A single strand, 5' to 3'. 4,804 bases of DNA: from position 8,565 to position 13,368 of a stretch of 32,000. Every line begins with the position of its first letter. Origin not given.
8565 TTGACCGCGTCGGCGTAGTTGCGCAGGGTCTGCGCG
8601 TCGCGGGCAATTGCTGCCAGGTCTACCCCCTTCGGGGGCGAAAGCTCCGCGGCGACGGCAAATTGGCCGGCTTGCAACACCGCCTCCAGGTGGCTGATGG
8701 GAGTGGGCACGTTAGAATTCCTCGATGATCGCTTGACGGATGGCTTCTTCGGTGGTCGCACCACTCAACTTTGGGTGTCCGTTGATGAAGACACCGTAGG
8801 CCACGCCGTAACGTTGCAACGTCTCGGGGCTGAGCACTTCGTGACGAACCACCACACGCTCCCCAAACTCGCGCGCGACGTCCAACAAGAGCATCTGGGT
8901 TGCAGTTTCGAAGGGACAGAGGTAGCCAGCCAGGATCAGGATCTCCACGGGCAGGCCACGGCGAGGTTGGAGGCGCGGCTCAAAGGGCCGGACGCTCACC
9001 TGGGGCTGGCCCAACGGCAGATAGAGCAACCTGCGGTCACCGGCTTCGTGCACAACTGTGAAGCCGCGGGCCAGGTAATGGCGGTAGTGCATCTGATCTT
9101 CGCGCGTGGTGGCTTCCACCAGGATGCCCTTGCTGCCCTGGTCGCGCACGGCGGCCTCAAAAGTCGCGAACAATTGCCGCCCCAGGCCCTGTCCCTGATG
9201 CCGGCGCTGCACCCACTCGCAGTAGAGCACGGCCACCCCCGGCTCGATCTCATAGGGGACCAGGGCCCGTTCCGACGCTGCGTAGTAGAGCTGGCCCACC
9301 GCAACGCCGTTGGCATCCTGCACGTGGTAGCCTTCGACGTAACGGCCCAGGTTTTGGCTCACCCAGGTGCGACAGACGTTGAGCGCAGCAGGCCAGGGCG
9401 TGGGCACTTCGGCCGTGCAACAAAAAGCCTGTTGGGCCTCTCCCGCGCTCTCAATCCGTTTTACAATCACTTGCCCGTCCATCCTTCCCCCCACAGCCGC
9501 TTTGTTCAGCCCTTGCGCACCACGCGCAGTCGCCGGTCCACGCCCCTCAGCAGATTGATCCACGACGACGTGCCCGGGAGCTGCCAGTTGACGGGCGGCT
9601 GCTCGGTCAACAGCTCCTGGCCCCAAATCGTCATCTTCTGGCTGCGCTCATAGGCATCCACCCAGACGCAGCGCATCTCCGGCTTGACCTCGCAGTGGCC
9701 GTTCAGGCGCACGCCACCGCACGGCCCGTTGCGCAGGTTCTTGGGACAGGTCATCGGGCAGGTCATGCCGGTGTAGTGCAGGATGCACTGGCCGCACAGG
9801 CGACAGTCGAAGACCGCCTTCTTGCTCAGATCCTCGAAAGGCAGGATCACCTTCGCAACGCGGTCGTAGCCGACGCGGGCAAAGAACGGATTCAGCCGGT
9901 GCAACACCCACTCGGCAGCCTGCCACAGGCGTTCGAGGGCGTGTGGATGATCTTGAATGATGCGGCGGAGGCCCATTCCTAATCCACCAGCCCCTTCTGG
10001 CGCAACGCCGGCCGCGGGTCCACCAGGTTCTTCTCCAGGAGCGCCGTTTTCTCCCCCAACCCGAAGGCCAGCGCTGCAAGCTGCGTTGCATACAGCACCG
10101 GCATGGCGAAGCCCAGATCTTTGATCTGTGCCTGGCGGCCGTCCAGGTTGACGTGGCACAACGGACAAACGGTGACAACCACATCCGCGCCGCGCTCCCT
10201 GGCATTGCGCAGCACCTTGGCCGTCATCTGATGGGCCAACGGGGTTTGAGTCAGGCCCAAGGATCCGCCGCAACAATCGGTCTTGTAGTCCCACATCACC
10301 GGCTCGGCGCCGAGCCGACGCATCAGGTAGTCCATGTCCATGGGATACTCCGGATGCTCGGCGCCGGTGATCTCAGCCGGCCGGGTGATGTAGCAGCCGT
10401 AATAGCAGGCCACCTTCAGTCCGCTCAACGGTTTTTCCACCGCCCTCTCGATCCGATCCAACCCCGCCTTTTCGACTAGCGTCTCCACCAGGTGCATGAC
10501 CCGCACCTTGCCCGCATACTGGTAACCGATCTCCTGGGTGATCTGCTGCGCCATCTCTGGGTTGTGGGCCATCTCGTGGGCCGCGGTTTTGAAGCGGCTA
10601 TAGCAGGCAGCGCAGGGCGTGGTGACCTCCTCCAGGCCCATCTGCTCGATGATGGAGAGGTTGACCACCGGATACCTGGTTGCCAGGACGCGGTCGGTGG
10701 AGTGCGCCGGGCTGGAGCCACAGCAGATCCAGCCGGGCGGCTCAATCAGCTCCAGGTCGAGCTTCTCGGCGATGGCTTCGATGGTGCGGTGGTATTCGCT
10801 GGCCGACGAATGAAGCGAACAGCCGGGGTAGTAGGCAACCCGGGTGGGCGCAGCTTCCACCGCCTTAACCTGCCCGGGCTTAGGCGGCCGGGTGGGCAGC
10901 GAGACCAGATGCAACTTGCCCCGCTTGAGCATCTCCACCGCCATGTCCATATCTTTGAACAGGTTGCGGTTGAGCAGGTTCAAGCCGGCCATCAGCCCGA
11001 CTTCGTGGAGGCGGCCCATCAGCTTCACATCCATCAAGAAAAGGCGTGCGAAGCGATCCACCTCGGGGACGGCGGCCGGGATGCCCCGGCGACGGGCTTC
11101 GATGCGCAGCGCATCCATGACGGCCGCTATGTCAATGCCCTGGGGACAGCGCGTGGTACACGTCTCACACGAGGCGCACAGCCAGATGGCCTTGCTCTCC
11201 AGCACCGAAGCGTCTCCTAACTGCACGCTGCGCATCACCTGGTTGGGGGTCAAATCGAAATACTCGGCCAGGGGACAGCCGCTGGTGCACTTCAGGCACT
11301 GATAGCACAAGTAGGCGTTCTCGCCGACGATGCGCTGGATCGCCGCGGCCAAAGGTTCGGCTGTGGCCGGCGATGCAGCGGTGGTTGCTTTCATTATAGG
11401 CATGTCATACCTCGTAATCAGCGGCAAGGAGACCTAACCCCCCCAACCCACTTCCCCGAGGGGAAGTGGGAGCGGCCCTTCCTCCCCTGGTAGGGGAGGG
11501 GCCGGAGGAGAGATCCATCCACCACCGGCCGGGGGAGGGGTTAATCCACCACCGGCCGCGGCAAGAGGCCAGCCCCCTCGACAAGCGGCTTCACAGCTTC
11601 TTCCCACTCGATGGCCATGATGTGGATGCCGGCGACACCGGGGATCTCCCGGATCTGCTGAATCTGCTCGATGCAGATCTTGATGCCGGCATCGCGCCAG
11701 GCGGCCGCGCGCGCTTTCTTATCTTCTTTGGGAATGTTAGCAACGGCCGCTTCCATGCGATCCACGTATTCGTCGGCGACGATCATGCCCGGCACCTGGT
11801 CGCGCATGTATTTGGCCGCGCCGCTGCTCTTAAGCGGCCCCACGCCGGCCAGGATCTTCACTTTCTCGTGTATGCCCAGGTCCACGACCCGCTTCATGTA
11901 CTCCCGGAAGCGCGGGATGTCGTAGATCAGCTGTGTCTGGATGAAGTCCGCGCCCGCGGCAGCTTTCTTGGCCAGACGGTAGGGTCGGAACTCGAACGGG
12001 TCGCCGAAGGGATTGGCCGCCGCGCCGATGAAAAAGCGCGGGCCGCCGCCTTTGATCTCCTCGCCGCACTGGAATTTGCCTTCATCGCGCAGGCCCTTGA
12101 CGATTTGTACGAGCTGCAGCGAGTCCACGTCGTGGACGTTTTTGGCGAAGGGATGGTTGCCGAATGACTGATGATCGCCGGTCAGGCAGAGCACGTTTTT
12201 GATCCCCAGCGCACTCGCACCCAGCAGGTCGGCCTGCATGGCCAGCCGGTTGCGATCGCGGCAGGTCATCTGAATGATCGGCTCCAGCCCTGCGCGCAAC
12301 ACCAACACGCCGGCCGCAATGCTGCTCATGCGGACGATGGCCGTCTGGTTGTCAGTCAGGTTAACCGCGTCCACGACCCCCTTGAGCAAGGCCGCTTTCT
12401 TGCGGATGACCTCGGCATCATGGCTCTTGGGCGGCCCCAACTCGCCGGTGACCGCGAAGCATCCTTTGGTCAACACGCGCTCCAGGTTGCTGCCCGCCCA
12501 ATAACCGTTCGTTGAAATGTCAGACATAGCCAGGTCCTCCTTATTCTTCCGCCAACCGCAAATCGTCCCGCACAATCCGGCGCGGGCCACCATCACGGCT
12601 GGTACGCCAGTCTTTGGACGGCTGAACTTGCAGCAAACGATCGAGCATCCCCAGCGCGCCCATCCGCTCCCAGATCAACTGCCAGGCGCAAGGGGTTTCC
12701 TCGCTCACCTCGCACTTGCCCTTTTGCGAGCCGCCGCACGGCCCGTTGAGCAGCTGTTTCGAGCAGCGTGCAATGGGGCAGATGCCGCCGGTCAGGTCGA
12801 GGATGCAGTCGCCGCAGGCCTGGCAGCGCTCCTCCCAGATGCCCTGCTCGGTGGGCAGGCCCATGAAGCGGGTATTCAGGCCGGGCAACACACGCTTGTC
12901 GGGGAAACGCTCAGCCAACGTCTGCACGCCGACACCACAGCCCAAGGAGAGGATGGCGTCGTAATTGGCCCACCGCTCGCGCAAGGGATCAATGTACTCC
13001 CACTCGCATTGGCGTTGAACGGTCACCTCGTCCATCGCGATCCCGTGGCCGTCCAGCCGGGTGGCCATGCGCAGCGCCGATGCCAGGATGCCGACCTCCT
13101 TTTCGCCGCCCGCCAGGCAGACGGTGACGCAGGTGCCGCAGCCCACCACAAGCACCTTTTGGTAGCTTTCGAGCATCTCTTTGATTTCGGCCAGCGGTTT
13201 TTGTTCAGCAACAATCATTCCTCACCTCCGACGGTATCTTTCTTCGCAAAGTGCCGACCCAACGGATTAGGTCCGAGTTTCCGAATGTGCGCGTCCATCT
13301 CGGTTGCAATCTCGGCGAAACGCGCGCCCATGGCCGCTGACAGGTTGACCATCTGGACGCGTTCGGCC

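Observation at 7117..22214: Composite, partly duplicated MetFV-Hdr-MvhD supercluster: a possibly new architecture for electron-bifurcating methylene-THF reduction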

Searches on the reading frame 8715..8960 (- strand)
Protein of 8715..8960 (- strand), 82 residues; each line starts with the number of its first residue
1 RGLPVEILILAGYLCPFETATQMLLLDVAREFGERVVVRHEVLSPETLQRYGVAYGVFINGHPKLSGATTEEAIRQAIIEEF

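Call 76: search_protein_families(library=pfam, proteins=[window:8715-8960:-], max_evalue=10)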
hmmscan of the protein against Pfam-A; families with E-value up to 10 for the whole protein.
seq(82 aa): 1 family
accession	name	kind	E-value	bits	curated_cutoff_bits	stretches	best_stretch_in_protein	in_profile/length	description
PF13192.12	Thioredoxin_3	-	0.075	13.5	24.8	1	15-77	10-74/76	Thioredoxin domain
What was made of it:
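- On Thioredoxin-fold domain (C-terminus of the GNAT protein): Pfam Thioredoxin_3 scores only E = 0.075 (call 76).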

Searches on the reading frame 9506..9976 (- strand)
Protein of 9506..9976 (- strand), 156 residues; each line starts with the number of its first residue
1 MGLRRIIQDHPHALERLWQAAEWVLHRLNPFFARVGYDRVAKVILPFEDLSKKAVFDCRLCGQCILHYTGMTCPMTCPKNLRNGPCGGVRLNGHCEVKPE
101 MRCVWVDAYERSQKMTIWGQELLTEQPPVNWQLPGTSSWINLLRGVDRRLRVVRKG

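Call 4: search_protein_families(library=pfam, proteins=[window:9506-9976:-], max_evalue=0.01)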
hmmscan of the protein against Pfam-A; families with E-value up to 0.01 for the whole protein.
window:9506-9976:- (156 aa): 1 family
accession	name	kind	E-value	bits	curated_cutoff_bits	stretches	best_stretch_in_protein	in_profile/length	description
PF12225.13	DUF5981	-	5.6e-28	96.9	23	1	40-131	4-94/95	Methylene-tetrahydrofolate reductase C terminal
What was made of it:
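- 9506..9976 (-): Module 3: short MetV (156 aa). It has the DUF5981 8-Cys domain only and lacks the roughly 110-aa N-terminal domain of MetV1. PF12225 E = 5.6e-28 (call 4).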

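Call 55: search_protein_families(library=ncbifam, proteins=[window:9506-9976:-], max_evalue=0.00001)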
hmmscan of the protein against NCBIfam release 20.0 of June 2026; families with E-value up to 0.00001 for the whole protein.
window:9506-9976:- (156 aa): 0 families

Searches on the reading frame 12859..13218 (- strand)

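Call 76: search_protein_families(library=pfam, proteins=[window:12859-13218:-], max_evalue=10)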
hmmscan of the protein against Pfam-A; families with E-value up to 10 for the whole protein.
seq(120 aa): 3 families
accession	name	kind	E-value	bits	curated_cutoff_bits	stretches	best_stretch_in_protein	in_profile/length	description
PF17179.9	Fer4_22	-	0.017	16.4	27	1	7-36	64-93/95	4Fe-4S dicluster domain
PF08495.15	FIST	-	0.11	12.9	23.2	1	13-55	18-61/189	FIST N domain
PF12837.12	Fer4_6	-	0.12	12.8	25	1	25-36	10-21/24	4Fe-4S binding domain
